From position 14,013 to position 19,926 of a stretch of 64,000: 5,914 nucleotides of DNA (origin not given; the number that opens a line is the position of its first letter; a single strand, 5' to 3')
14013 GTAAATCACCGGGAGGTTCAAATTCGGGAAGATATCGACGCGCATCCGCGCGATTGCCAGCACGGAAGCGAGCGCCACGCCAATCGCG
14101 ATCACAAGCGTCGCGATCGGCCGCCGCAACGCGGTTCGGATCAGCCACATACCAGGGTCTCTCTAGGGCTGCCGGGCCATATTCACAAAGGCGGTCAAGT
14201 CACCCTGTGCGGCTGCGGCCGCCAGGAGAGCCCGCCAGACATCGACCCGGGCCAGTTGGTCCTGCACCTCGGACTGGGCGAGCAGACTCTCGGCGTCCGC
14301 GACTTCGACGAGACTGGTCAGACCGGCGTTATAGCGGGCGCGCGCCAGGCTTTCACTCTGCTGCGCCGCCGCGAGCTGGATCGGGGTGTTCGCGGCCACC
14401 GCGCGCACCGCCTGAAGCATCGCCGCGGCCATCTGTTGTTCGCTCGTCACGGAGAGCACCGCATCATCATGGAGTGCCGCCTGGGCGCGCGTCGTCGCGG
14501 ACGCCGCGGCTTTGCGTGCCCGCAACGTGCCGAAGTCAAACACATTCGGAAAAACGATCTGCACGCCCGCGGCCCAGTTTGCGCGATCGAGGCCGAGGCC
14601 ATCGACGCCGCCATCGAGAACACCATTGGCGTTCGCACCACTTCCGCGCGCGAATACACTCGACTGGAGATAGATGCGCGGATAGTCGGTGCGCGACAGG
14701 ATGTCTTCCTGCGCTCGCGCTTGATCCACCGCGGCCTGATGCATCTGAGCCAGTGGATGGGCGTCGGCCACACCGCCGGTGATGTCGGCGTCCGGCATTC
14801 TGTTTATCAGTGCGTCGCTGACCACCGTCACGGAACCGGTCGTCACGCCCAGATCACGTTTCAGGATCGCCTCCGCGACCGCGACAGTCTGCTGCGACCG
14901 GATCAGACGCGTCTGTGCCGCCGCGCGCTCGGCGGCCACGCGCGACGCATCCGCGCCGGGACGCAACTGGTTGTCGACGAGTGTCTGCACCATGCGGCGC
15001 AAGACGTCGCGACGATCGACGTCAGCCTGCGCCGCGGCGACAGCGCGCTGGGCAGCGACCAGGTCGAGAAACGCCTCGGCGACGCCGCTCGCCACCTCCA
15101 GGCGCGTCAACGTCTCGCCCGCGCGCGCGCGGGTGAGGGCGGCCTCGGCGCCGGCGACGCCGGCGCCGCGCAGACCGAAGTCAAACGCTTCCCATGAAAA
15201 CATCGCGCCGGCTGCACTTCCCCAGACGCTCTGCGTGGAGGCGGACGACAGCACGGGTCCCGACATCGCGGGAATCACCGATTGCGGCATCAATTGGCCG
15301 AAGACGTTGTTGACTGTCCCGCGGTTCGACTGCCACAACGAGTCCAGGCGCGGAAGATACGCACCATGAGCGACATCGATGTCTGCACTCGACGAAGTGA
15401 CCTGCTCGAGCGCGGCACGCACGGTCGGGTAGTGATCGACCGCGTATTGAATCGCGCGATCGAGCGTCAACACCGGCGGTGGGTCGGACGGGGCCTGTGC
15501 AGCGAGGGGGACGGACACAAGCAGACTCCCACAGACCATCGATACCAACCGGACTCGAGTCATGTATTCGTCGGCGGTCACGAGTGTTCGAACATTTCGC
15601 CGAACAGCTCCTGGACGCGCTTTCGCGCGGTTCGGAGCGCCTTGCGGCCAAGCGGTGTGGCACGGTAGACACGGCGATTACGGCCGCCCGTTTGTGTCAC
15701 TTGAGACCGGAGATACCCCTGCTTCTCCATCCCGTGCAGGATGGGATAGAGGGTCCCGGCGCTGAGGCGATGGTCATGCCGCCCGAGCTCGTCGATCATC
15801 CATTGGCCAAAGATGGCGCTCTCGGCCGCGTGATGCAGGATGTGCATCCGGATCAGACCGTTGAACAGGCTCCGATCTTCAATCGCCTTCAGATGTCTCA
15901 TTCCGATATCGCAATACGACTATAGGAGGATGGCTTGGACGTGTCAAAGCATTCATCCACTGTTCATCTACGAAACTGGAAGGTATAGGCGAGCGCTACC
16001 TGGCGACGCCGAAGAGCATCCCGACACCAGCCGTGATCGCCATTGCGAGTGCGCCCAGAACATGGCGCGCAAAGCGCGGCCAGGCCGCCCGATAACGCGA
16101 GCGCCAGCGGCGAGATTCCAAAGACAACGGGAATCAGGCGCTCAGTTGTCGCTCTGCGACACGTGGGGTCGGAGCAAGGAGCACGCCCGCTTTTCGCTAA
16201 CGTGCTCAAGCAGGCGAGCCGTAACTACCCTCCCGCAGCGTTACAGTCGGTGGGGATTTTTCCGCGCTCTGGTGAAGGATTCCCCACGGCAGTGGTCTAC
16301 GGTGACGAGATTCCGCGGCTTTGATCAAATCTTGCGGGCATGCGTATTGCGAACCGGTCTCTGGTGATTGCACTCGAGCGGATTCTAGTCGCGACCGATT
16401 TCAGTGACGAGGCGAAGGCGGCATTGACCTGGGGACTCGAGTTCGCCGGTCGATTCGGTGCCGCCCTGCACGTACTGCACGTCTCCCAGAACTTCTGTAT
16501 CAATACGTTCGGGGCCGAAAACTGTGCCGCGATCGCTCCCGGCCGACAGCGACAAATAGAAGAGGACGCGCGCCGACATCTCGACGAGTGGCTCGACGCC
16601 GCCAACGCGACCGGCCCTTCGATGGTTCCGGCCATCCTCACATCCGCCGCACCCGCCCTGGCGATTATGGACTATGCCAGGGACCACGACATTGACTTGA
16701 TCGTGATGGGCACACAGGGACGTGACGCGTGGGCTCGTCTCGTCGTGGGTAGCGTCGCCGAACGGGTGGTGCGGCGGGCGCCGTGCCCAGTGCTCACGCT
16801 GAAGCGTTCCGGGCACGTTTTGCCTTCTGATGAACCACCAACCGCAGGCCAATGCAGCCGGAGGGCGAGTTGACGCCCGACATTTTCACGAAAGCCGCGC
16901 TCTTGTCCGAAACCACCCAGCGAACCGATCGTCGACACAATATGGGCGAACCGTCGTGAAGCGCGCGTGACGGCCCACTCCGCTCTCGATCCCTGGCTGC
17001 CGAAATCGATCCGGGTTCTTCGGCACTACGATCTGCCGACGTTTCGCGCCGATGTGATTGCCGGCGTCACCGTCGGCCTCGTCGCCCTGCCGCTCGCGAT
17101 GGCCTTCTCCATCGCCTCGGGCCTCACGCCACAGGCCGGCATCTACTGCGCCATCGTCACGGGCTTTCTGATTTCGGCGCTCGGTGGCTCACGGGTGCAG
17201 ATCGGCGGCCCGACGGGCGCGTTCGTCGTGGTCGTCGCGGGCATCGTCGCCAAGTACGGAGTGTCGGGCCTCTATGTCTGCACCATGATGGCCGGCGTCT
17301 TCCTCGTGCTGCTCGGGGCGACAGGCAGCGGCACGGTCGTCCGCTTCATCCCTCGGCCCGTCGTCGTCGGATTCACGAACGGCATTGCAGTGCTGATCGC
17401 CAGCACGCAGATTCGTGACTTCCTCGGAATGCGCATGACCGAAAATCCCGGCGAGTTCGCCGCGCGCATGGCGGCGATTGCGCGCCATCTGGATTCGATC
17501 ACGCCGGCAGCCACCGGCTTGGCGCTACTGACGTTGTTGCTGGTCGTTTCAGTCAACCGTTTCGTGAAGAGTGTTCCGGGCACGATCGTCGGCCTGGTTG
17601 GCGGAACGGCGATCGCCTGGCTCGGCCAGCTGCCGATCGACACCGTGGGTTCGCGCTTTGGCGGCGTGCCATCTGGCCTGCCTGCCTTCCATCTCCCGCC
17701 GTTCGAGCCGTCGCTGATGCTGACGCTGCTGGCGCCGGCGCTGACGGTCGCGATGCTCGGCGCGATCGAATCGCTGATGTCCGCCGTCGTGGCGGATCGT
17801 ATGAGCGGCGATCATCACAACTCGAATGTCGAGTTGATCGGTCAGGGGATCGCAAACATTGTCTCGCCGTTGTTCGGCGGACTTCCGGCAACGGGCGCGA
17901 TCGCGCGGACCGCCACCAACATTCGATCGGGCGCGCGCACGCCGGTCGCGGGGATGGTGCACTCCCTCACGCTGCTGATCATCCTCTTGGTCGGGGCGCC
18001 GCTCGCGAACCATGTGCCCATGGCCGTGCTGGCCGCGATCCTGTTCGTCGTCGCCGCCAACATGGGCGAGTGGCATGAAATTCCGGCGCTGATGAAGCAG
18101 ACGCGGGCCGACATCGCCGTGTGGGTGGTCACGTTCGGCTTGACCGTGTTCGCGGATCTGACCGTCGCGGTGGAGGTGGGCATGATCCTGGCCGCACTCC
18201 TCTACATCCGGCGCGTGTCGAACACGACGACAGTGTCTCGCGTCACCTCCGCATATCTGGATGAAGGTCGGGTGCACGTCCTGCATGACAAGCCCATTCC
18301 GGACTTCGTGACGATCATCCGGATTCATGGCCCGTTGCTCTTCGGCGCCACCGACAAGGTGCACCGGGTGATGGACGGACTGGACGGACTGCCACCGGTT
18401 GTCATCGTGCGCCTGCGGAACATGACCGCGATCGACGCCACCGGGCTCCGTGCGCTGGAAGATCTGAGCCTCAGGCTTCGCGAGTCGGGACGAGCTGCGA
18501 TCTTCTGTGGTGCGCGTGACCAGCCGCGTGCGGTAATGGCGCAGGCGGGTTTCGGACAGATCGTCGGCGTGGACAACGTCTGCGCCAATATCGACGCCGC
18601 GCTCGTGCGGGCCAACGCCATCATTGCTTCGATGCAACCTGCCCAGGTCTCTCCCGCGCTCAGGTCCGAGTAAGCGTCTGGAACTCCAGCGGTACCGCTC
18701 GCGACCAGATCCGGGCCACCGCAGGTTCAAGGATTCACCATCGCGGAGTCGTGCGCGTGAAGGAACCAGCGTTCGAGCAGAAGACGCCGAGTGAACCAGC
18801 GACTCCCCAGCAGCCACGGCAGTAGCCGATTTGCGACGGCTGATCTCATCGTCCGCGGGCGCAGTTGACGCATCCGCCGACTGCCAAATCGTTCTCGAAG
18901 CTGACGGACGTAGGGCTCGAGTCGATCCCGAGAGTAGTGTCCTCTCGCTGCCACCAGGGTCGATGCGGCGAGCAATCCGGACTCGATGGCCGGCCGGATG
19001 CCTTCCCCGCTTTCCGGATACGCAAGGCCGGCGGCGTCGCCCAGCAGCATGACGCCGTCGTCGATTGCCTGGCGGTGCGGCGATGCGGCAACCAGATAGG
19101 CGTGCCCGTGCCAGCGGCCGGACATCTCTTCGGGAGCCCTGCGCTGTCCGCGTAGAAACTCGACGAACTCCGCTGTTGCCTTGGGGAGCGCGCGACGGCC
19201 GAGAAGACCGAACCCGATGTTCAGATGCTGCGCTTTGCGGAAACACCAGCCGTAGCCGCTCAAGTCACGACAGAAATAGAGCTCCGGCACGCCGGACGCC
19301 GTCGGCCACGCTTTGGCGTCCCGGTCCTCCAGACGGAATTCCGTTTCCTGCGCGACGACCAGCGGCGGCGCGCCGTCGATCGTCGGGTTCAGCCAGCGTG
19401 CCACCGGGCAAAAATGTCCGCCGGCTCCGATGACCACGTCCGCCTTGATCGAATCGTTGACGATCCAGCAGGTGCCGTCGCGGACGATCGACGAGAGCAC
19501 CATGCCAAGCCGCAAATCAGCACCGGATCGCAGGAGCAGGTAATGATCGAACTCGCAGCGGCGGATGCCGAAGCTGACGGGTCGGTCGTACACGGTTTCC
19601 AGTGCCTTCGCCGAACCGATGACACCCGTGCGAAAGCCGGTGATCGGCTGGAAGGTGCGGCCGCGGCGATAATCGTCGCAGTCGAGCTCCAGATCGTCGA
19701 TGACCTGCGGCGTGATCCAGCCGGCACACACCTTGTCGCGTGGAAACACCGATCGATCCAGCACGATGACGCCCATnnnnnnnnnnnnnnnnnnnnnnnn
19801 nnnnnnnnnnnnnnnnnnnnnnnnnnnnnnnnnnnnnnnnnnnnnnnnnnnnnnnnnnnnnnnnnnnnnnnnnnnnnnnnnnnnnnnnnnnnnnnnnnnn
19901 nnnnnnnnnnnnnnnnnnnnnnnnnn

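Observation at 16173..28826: Cluster of -24/-12 (sigma-54-type) promoter-like sites with a recurring upstream CGCG-N8 AT-core motif defines a putative stress regulon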

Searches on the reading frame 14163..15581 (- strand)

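Call 6: search_protein_families(library=pfam, proteins=[window:14163-15581:-], max_evalue=0.01)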
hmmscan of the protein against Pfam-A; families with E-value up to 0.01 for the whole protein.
window:14163-15581:- (472 aa): 2 families
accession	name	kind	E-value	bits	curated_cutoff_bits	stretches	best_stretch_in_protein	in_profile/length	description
PF02321.23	OEP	-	9.3e-31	107.5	22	2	40-244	1-186/187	Outer membrane efflux protein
PF02422.21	Keratin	-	0.0072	16.4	25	0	98-136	36-67/80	Keratin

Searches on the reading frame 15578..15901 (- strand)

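Call 5: search_protein_families(library=pfam, proteins=[window:15578-15901:-], max_evalue=0.01)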
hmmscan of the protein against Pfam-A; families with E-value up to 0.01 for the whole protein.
window:15578-15901:- (107 aa): 2 families
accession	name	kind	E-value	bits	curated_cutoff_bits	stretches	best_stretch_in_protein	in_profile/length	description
PF03551.20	PadR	-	2.1e-17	63.3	27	1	21-90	1-74/75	Transcriptional regulator PadR-like family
PF13601.12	HTH_34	-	5.5e-05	23.7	27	1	44-98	24-78/80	Winged helix DNA-binding domain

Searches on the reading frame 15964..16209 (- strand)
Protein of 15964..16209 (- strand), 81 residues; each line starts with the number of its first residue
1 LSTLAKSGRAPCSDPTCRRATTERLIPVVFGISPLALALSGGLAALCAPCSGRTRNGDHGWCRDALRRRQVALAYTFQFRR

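Call 5: search_protein_families(library=pfam, proteins=[window:15964-16209:-], max_evalue=0.01)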
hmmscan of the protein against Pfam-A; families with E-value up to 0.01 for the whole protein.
window:15964-16209:- (81 aa): 0 families

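Call 24: search_protein_families(library=ncbifam, proteins=[window:15964-16209:-], max_evalue=0.001)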
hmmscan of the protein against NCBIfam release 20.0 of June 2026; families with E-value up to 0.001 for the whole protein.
window:15964-16209:- (81 aa): 0 families

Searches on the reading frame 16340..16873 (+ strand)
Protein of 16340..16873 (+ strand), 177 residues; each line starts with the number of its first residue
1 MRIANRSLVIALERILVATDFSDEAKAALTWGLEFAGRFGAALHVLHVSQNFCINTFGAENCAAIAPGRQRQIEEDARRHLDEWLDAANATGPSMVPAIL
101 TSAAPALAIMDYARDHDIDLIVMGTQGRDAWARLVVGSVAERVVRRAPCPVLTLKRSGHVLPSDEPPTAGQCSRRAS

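Call 5: search_protein_families(library=pfam, proteins=[window:16340-16873:+], max_evalue=0.01)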
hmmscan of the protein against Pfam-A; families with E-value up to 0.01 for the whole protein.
window:16340-16873:+ (177 aa): 1 family
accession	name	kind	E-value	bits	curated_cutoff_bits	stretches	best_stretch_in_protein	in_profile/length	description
PF00582.32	Usp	-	2.3e-33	116.2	24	1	13-154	3-140/141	Universal stress protein family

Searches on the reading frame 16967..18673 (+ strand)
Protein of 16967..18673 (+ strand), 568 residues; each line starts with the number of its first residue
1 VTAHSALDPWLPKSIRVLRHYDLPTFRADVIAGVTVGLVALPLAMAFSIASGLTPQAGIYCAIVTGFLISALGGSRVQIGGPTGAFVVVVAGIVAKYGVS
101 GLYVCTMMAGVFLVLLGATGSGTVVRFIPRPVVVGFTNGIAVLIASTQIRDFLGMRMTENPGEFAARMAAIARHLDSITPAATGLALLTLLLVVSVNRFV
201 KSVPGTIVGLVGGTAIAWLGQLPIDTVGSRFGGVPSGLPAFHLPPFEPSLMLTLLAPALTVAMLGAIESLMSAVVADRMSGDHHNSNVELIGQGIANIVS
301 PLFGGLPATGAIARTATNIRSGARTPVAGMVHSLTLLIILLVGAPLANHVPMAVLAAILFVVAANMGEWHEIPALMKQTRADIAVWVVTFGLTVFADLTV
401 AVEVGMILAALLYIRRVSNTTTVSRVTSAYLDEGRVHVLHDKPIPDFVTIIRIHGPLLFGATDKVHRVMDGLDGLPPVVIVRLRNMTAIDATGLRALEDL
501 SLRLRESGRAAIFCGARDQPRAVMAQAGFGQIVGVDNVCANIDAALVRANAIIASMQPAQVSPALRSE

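Call 5: search_protein_families(library=pfam, proteins=[window:16967-18673:+], max_evalue=0.01)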
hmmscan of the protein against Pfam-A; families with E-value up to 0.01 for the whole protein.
window:16967-18673:+ (568 aa): 3 families
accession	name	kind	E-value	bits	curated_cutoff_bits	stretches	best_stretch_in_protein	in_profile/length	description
PF00916.26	Sulfate_transp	-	7.8e-90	301.8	23.2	1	26-389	1-380/380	Sulfate permease family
PF01740.26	STAS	-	5.7e-11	42.6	22.6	1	445-543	7-104/106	STAS domain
PF16983.11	MFS_MOT1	-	7.7e-06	26.7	30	1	270-365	25-110/111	Molybdate transporter of MFS superfamily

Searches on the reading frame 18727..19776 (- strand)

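Call 24: search_protein_families(library=ncbifam, proteins=[window:18727-19776:-], max_evalue=0.001)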
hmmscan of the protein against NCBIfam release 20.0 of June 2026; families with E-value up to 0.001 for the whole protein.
window:18727-19776:- (349 aa): 8 families
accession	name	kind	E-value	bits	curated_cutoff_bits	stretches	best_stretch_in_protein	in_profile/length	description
TIGR02032.1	GG-red-SF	subfamily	1.6e-29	103.5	158.8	1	3-273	26-296/297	geranylgeranyl reductase family protein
TIGR02023.1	BchP-ChlP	subfamily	4.9e-21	75.2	343.3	1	3-298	26-322/388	geranylgeranyl diphosphate reductase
NF045655.1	MkRedMenJ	equivalog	4.9e-10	38.9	700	1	3-275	30-316/406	menaquinone reductase MenJ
TIGR02028.1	ChlP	equivalog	1.1e-09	37.5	505.3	1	107-277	144-307/398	geranylgeranyl reductase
NF041080.1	DGGGPL_reductase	equivalog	4.1e-08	32.5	580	1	174-299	210-338/447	digeranylgeranylglycerophospholipid reductase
NF007450.0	PRK10015.1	subfamily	0.00029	19.7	466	1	236-306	291-365/429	FAD-dependent oxidoreductase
NF041160.1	DGGPL_Thplmales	equivalog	0.00054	19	780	0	240-305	276-343/396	digeranylgeranylglycerophospholipid reductase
NF008519.0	PRK11445.1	equivalog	0.00068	19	303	0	240-296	266-321/355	FAD-binding protein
